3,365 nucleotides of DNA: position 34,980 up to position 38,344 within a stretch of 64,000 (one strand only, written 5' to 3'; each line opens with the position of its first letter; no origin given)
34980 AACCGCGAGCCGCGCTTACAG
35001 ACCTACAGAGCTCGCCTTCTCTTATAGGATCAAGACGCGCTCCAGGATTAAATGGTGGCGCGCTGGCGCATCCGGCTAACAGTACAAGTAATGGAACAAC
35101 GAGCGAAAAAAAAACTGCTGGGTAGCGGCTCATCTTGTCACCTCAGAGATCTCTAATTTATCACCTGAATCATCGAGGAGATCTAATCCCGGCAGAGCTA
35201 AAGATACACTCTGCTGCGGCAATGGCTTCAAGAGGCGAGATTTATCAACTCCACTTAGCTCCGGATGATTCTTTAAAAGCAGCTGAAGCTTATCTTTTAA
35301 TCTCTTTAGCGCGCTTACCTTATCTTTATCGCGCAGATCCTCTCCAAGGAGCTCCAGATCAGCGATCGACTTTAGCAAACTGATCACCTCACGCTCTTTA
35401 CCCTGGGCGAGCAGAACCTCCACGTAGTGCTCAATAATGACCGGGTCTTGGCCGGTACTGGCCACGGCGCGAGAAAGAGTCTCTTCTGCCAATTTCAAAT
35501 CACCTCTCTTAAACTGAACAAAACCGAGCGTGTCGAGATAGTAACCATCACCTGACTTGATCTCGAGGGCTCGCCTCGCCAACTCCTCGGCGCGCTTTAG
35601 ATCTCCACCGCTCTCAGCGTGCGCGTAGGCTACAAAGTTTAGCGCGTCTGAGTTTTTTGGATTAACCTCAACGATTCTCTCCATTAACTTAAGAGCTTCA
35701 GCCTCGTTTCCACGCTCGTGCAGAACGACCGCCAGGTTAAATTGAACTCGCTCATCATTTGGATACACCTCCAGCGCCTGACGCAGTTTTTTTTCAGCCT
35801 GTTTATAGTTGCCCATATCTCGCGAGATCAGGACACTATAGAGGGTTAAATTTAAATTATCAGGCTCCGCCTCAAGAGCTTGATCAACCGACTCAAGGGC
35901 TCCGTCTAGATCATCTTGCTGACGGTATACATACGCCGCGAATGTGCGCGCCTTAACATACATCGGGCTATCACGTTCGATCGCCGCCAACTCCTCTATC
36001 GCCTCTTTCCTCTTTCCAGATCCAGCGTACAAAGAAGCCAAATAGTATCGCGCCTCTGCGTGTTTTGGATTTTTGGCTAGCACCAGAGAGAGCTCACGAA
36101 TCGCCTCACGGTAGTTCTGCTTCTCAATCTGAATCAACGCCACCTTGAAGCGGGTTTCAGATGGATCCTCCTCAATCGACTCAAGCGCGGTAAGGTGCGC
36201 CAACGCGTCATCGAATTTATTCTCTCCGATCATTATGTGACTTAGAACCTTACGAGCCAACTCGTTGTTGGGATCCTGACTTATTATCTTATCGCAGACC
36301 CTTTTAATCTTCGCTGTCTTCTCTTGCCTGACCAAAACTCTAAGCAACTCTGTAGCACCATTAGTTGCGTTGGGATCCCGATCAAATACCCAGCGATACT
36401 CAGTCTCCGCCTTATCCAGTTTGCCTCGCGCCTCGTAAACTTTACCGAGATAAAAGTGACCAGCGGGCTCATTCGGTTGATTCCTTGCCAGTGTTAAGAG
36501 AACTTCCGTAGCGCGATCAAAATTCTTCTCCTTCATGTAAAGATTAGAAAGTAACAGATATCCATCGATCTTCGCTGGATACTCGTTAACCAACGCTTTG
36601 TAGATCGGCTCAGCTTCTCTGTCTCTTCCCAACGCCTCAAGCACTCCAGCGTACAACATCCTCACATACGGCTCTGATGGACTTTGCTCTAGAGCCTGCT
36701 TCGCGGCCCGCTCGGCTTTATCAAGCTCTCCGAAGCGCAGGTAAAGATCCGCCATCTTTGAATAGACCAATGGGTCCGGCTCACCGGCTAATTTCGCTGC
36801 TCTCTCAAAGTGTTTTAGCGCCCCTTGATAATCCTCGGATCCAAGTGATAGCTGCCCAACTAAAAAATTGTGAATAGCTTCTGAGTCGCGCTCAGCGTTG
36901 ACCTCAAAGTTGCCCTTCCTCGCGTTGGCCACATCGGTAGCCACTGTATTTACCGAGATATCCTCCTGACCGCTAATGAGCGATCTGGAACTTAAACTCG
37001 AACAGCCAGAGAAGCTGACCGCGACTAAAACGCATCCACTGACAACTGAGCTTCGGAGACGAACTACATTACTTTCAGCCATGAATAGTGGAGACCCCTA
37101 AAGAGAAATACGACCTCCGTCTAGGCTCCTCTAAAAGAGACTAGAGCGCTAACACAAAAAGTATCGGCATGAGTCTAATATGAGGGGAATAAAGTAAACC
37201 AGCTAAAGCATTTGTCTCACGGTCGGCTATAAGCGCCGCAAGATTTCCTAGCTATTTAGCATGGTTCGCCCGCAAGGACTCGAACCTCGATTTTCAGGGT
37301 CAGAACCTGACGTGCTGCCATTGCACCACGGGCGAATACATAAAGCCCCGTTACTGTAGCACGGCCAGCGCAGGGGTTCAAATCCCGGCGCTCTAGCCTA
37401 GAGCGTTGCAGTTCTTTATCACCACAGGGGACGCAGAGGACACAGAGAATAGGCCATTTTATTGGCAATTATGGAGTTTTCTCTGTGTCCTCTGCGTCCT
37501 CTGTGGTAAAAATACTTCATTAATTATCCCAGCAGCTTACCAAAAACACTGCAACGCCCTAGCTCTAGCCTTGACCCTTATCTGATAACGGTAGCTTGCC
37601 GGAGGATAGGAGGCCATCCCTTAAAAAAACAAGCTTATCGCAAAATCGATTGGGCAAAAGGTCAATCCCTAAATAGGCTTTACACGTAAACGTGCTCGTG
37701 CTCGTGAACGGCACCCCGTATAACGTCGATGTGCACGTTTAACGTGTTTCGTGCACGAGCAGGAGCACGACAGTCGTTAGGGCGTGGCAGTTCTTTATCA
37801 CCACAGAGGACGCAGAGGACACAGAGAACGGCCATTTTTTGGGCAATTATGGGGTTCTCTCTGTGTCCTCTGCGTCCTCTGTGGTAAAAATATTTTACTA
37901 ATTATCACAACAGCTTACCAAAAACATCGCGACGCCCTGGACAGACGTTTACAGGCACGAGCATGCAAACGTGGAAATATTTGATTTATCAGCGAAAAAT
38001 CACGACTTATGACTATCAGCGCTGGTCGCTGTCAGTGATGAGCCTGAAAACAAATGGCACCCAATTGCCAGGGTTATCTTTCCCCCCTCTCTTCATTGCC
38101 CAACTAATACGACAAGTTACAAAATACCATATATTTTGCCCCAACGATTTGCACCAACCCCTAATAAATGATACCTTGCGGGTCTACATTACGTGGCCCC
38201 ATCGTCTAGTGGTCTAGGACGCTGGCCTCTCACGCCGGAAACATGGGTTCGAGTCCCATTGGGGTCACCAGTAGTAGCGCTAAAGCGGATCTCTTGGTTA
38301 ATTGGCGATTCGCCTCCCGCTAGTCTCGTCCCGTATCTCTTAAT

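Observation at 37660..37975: Nested insertion: a family-A element landed inside a family-B element between tRNA-Gln and tRNA-Glu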

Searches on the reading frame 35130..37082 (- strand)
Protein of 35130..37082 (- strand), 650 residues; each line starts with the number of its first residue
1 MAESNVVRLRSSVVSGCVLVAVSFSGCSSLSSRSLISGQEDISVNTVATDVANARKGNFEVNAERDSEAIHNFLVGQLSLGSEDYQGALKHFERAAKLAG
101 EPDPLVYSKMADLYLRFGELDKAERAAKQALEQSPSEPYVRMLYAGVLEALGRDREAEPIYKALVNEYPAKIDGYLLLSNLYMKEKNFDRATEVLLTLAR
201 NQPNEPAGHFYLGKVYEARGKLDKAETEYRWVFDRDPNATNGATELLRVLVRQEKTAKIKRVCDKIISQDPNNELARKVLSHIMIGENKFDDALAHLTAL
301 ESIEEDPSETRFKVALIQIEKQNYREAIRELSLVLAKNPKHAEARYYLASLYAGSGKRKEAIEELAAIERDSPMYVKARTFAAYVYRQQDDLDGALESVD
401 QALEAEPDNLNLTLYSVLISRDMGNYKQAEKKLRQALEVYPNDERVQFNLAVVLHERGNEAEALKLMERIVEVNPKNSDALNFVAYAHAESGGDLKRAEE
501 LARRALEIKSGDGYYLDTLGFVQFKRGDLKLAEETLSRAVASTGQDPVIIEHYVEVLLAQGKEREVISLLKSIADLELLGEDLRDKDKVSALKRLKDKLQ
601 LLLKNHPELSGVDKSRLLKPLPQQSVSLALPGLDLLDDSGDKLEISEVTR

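Call 38: find_encoding_contigs(protein=window:35130-37082:-, flank=10000, max_places=10)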
Protein window:35130-37082:- (650 aa): 1 contig read that carries it; 1 place shown.
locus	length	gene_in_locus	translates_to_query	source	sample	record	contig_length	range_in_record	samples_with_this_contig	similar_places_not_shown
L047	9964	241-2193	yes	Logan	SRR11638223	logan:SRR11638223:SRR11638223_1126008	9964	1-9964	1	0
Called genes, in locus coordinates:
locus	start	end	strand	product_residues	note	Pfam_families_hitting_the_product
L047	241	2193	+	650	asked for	PF13424:TPR_12 (weak), PF14559:TPR_19, PF13432:TPR_16, PF14559:TPR_19 (weak), PF13432:TPR_16 (weak), PF25060:ARM_TT21_2nd (weak), PF14559:TPR_19, PF14559:TPR_19, +34 more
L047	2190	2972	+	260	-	-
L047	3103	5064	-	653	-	PF02705:K_trans, PF22776:K_trans_C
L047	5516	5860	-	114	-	PF01329:Pterin_4a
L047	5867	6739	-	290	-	PF00351:Biopterin_H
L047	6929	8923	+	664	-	PF16177:ACAS_N (weak), PF00501:AMP-binding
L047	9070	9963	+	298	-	?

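Call 42: find_homologous_proteins(query=window:35130-37082:-, max_evalue=1e-50)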
Query window:35130-37082:- (650 aa): 111 proteins with E <= 1e-50 among 8000 candidates.
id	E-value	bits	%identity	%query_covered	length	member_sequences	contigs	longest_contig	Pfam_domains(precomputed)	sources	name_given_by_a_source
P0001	0.0e+0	1400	100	100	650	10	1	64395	PF03704.24,PF09976.16,PF25060.1,PF13414.13,PF12569.15,PF09613.17,PF23241.2,PF13374.13,PF07721.21,PF24575.2,PF25068.3,PF00515.35,PF22256.3,PF13424.13,PF13429.13,PF14561.13,PF07719.24,PF13174.13,PF20308.5,PF25063.1,PF13431.13,PF23914.2,PF25062.2,PF25058.2,PF13176.13,PF13428.13,PF04733.21,PF25064.2,PF1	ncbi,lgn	-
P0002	2.3e-277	939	69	98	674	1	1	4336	PF14863.13,PF09976.16,PF25060.1,PF13414.13,PF16918.12,PF09613.17,PF13374.13,PF07721.21,PF24575.2,PF00515.35,PF22256.3,PF13424.13,PF13429.13,PF14561.13,PF07719.24,PF13174.13,PF20308.5,PF25063.1,PF13431.13,PF23914.2,PF25062.2,PF25058.2,PF13176.13,PF13428.13,PF04733.21,PF25064.2,PF14559.13,PF13371.13,P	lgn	-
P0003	1.5e-276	937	69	97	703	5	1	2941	PF14863.13,PF09976.16,PF25060.1,PF13414.13,PF16918.12,PF12569.15,PF09613.17,PF07721.21,PF24575.2,PF00515.35,PF22256.3,PF13424.13,PF28559.1,PF13429.13,PF14561.13,PF07719.24,PF13174.13,PF20308.5,PF25063.1,PF13431.13,PF23914.2,PF25062.2,PF25058.2,PF13176.13,PF13428.13,PF04733.21,PF25064.2,PF14559.13,PF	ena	-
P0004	1.6e-274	930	69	96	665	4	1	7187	PF14863.13,PF09976.16,PF25060.1,PF13414.13,PF16918.12,PF12569.15,PF09613.17,PF23241.2,PF24575.2,PF00515.35,PF13424.13,PF13429.13,PF14561.13,PF07719.24,PF13174.13,PF20308.5,PF25063.1,PF13431.13,PF23914.2,PF25062.2,PF20225.5,PF25058.2,PF13176.13,PF13428.13,PF04733.21,PF25064.2,PF14559.13,PF13371.13,PF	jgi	jgi:predicted Zn-dependent protease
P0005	2.9e-273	926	69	95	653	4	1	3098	PF09976.16,PF25060.1,PF13414.13,PF16918.12,PF12569.15,PF09613.17,PF07721.21,PF24575.2,PF00515.35,PF22256.3,PF13424.13,PF28559.1,PF13429.13,PF14561.13,PF07719.24,PF13174.13,PF20308.5,PF25063.1,PF13431.13,PF23914.2,PF25062.2,PF20225.5,PF25058.2,PF13176.13,PF13428.13,PF04733.21,PF25064.2,PF14559.13,PF1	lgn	-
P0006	4.2e-266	902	67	96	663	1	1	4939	PF03704.24,PF14863.13,PF09976.16,PF25060.1,PF13414.13,PF16918.12,PF12569.15,PF09613.17,PF07721.21,PF24575.2,PF00515.35,PF13424.13,PF28559.1,PF13429.13,PF14561.13,PF07719.24,PF13174.13,PF20308.5,PF25063.1,PF13431.13,PF23914.2,PF25062.2,PF25058.2,PF13176.13,PF13428.13,PF04733.21,PF25064.2,PF14559.13,P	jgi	-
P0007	7.7e-264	895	66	96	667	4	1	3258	PF10602.16,PF09976.16,PF25060.1,PF13414.13,PF16918.12,PF12569.15,PF09613.17,PF07721.21,PF24575.2,PF00515.35,PF22256.3,PF13424.13,PF13429.13,PF14561.13,PF07719.24,PF13174.13,PF20308.5,PF25063.1,PF13431.13,PF23914.2,PF25062.2,PF25058.2,PF13176.13,PF13428.13,PF04733.21,PF25064.2,PF14559.13,PF13371.13,P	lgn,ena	-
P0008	1.4e-247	841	61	98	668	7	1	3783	PF25060.1,PF13414.13,PF12569.15,PF09613.17,PF24575.2,PF00515.35,PF22256.3,PF13424.13,PF13429.13,PF14561.13,PF07719.24,PF13174.13,PF20308.5,PF25063.1,PF13431.13,PF23914.2,PF25062.2,PF25058.2,PF13176.13,PF13428.13,PF04733.21,PF25064.2,PF14559.13,PF13371.13,PF12895.14,PF21033.5,PF13432.13,PF13181.13,PF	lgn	-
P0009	1.2e-246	838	61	96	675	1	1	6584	PF03704.24,PF25060.1,PF13414.13,PF07721.21,PF24575.2,PF00515.35,PF22256.3,PF13424.13,PF13429.13,PF14561.13,PF07719.24,PF13174.13,PF20308.5,PF25063.1,PF13431.13,PF23914.2,PF25062.2,PF25058.2,PF13428.13,PF25064.2,PF14559.13,PF13371.13,PF17874.8,PF12895.14,PF21033.5,PF13432.13,PF13181.13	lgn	-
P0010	1.5e-246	838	62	97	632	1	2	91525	PF03704.24,PF14863.13,PF09976.16,PF25060.1,PF13414.13,PF16918.12,PF09613.17,PF07721.21,PF24575.2,PF00515.35,PF22256.3,PF13424.13,PF13429.13,PF14561.13,PF07719.24,PF13174.13,PF20308.5,PF25063.1,PF13431.13,PF23914.2,PF25062.2,PF25058.2,PF13176.13,PF13428.13,PF04733.21,PF25064.2,PF14559.13,PF13371.13,P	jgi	jgi:predicted Zn-dependent protease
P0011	1.1e-245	835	61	96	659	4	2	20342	PF09976.16,PF25060.1,PF13414.13,PF16918.12,PF12569.15,PF09613.17,PF07721.21,PF24575.2,PF00515.35,PF22256.3,PF13424.13,PF28559.1,PF13429.13,PF14561.13,PF07719.24,PF13174.13,PF20308.5,PF25063.1,PF13431.13,PF23914.2,PF25062.2,PF25058.2,PF13176.13,PF13428.13,PF25064.2,PF14559.13,PF13371.13,PF17874.8,PF1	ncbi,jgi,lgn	jgi:tetratricopeptide (TPR) repeat protein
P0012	5.2e-245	832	60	97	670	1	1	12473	PF09976.16,PF25060.1,PF13414.13,PF24575.2,PF00515.35,PF13424.13,PF14561.13,PF07719.24,PF13174.13,PF20308.5,PF25063.1,PF13431.13,PF23914.2,PF25062.2,PF25058.2,PF13428.13,PF25064.2,PF14559.13,PF13371.13,PF17874.8,PF12895.14,PF21033.5,PF13432.13,PF13181.13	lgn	-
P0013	2.5e-242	824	61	95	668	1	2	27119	PF14863.13,PF09976.16,PF13414.13,PF12569.15,PF07721.21,PF24575.2,PF00515.35,PF22256.3,PF13424.13,PF13429.13,PF14561.13,PF07719.24,PF13174.13,PF20308.5,PF25063.1,PF13431.13,PF23914.2,PF25062.2,PF25058.2,PF13176.13,PF13428.13,PF04733.21,PF25064.2,PF14559.13,PF13371.13,PF12895.14,PF21033.5,PF13432.13,P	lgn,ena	-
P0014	1.2e-238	811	59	96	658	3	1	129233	PF25060.1,PF13414.13,PF12569.15,PF09613.17,PF23241.2,PF07721.21,PF24575.2,PF00515.35,PF22256.3,PF13424.13,PF28559.1,PF13429.13,PF14561.13,PF07719.24,PF13174.13,PF20308.5,PF25063.1,PF13431.13,PF23914.2,PF25062.2,PF25058.2,PF13176.13,PF13428.13,PF04733.21,PF25064.2,PF14559.13,PF13371.13,PF17874.8,PF12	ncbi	-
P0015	9.4e-232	789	60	93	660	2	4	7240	PF25060.1,PF13414.13,PF16918.12,PF12569.15,PF09613.17,PF07721.21,PF24575.2,PF00515.35,PF22256.3,PF13424.13,PF13429.13,PF14561.13,PF07719.24,PF13174.13,PF20308.5,PF25063.1,PF13431.13,PF23914.2,PF25062.2,PF25058.2,PF13176.13,PF13428.13,PF04733.21,PF25064.2,PF14559.13,PF13371.13,PF17874.8,PF12895.14,PF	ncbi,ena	-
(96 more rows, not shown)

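Call 43: find_encoding_contigs(protein=P0010, flank=5000, max_places=2)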
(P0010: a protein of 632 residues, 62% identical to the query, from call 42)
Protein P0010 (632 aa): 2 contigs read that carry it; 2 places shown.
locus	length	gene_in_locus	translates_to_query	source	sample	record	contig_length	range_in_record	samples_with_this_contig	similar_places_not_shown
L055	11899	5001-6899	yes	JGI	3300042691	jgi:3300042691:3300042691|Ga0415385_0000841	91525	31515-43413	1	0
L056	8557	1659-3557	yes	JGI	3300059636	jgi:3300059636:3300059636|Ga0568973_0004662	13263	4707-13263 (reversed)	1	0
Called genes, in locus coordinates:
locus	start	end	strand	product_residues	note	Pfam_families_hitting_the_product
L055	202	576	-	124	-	-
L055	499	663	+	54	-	PF02742:Fe_dep_repr_C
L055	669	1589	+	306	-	PF03279:Lip_A_acyltrans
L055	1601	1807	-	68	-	PF01381:HTH_3 (weak)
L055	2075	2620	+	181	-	PF00908:dTDP_sugar_isom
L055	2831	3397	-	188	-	PF01174:SNO, PF07685:GATase_3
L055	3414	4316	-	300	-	PF01680:SOR_SNZ, PF05690:ThiG (faint)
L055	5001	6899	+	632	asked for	PF13424:TPR_12 (weak), PF14559:TPR_19 (weak), PF14559:TPR_19 (weak), PF25062:ARM_TT21_N, PF13432:TPR_16 (weak), PF14559:TPR_19, PF23914:TPR_CcmH_CycH (weak), PF13432:TPR_16, +29 more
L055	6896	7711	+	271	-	-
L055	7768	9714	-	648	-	PF02705:K_trans, PF22776:K_trans_C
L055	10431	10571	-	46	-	-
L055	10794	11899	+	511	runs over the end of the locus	PF00587:tRNA-synt_2b, PF03129:HGTP_anticodon, PF09180:ProRS-C_1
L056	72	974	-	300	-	PF01680:SOR_SNZ, PF05690:ThiG (faint)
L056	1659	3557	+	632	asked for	PF13424:TPR_12 (weak), PF14559:TPR_19 (weak), PF14559:TPR_19 (weak), PF25062:ARM_TT21_N, PF13432:TPR_16 (weak), PF14559:TPR_19, PF23914:TPR_CcmH_CycH (weak), PF13432:TPR_16, +29 more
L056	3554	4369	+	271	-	-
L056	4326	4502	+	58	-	-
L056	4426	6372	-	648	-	PF02705:K_trans, PF22776:K_trans_C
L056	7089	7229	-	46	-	-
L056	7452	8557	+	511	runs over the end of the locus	PF00587:tRNA-synt_2b, PF03129:HGTP_anticodon, PF09180:ProRS-C_1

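Call 44: find_encoding_contigs(protein=P0004, flank=5000, max_places=2)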
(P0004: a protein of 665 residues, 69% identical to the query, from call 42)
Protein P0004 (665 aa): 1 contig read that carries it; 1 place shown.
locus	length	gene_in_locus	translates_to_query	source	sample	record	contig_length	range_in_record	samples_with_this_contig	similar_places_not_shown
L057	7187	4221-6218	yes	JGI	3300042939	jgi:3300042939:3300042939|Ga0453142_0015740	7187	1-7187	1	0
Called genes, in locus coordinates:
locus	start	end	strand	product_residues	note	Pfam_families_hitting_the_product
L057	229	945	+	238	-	PF03279:Lip_A_acyltrans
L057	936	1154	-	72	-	-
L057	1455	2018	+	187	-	PF00908:dTDP_sugar_isom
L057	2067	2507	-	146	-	PF01174:SNO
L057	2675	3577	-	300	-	PF01680:SOR_SNZ, PF05690:ThiG (faint)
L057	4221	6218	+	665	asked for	PF04733:Coatomer_E (faint), PF09976:TPR_21 (faint), PF14559:TPR_19 (weak), PF13432:TPR_16 (weak), PF14559:TPR_19, PF13432:TPR_16 (weak), PF14559:TPR_19, PF23914:TPR_CcmH_CycH (weak), +28 more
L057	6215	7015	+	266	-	-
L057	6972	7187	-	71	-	?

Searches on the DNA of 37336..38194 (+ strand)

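Call 52: search_dna_similar(query=window:37778-37939:+, collection=plasmids, mode=distant, max_rows=10)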
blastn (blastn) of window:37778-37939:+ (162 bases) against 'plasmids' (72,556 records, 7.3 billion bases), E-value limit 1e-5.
Records with a match: 4; places in all: 13; records where one place covers at least 80% of the query: 0.
Best place of each record, by identity: 90-95% 1; 80-90% 1; 60-80% 2.
By first word of the organism name: Gemmatirosa 2; Bacteroides 2.
By predicted mobility (MOB-suite, as given by PLSDB): non-mobilizable 4.
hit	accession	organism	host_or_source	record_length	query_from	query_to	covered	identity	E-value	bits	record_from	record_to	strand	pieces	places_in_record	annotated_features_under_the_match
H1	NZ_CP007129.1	Gemmatirosa kalamazoonensis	-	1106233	14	108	59%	75.5%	5e-7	62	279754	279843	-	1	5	record has no annotation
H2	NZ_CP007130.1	Gemmatirosa kalamazoonensis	-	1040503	23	110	54%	79.8%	6e-12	78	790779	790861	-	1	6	record has no annotation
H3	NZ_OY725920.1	Bacteroides finegoldii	-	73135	78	126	30%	87.8%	1e-7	63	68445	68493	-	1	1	lptB: LPS export ABC transporter ATP-binding protein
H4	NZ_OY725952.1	Bacteroides finegoldii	-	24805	9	49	25%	90.7%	6e-6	58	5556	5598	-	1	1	none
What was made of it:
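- Tried and rejected: Matches for A cover only the low-complexity hairpin core (call 52).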

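Call 54: get_annotated_region(hit=H2, flank=300)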
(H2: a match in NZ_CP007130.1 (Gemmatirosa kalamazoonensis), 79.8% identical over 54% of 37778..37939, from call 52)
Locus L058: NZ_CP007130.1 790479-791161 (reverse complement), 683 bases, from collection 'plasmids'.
description: Gemmatirosa kalamazoonensis strain KBS708 plasmid 2, complete sequence
organism: Gemmatirosa kalamazoonensis (NCBI taxid 861299)
taxonomy: Bacteria; Gemmatimonadota; Gemmatimonadia; Gemmatimonadales; Gemmatimonadaceae; Gemmatirosa; Gemmatirosa kalamazoonensis
host: -; source: -; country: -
typing (MOB-suite, as given by PLSDB): non-mobilizable
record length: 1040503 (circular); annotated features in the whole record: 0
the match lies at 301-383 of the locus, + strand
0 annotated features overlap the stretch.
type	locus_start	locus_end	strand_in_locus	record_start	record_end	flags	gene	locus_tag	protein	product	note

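Call 55: get_annotated_region(hit=H3, flank=400)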
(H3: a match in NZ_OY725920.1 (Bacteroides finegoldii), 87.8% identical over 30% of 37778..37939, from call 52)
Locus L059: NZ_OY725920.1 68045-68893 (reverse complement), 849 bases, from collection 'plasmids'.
description: Bacteroides finegoldii strain Bacteroides finegoldii TSDC17.2-1.1 plasmid 18, complete sequence
organism: Bacteroides finegoldii (NCBI taxid 338188)
taxonomy: Bacteria; Bacteroidota; Bacteroidia; Bacteroidales; Bacteroidaceae; Bacteroides; Bacteroides finegoldii
host: -; source: -; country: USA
typing (MOB-suite, as given by PLSDB): non-mobilizable
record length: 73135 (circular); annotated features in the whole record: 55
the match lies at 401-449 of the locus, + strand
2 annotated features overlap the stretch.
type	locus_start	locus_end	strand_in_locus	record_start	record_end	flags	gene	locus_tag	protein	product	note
CDS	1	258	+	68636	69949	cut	der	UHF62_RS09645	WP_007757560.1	ribosome biogenesis GTPase Der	GO:0042254 - ribosome biogenesis [Evidence IEA]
CDS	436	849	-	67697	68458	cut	lptB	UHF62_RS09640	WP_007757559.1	LPS export ABC transporter ATP-binding protein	GO:0015920 - lipopolysaccharide transport [Evidence IEA]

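Call 80: search_rna_families(source=window, start=37336, end=38194, threshold=evalue, max_evalue=1)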
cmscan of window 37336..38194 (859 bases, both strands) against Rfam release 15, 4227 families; matches with E-value up to 1: 23.
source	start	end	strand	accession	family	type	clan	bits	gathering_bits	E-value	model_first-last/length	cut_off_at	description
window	37411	37517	-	RF04210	MIR8643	Gene; miRNA;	-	39.2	135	2.4e-06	1-150/150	no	MIR8643 microRNA precursor family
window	37795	37890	-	RF03457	MIR173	Gene; miRNA;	-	37.5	70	5.9e-06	1-102/102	no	MIR173 microRNA precursor family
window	37406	37520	+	RF04069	MIR6135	Gene; miRNA;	-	35.1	99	0.00038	1-122/122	no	MIR6135 microRNA precursor family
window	37416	37512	-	RF03457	MIR173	Gene; miRNA;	-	34.7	70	3.4e-05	1-102/102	no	MIR173 microRNA precursor family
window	37795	37890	+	RF03457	MIR173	Gene; miRNA;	-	32.7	70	0.00011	1-102/102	no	MIR173 microRNA precursor family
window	37415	37513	+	RF00695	MIR398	Gene; miRNA;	-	32.2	55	3.6e-05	1-109/109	no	MIR398 microRNA precursor family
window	37416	37512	+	RF03457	MIR173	Gene; miRNA;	-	31.9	70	0.00019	1-102/102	no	MIR173 microRNA precursor family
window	37424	37504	+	RF00839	mir-452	Gene; miRNA;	-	30.8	70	0.0007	1-85/85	no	mir-452 microRNA precursor family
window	37416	37512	+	RF03506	mir-587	Gene; miRNA;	-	27.3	80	0.0019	1-74/74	no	mir-587 microRNA precursor family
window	37806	37880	+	RF04083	MIR528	Gene; miRNA;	-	27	62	0.0041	1-89/89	no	MIR528 microRNA precursor family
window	37804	37881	+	RF03366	mir-3122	Gene; miRNA;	-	26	92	0.027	1-73/73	no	mir-3122 microRNA precursor family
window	37421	37508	+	RF01010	mir-632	Gene; miRNA;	-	25.5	67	0.078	1-84/84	no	mir-632 microRNA precursor family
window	37803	37883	+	RF00912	mir-877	Gene; miRNA;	-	24.9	47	0.022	1-86/86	no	mir-877 microRNA precursor family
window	37797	37887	-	RF00912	mir-877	Gene; miRNA;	-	24.6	47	0.027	1-86/86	no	mir-877 microRNA precursor family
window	37800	37886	+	RF01010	mir-632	Gene; miRNA;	-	23.7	67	0.21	1-84/84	no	mir-632 microRNA precursor family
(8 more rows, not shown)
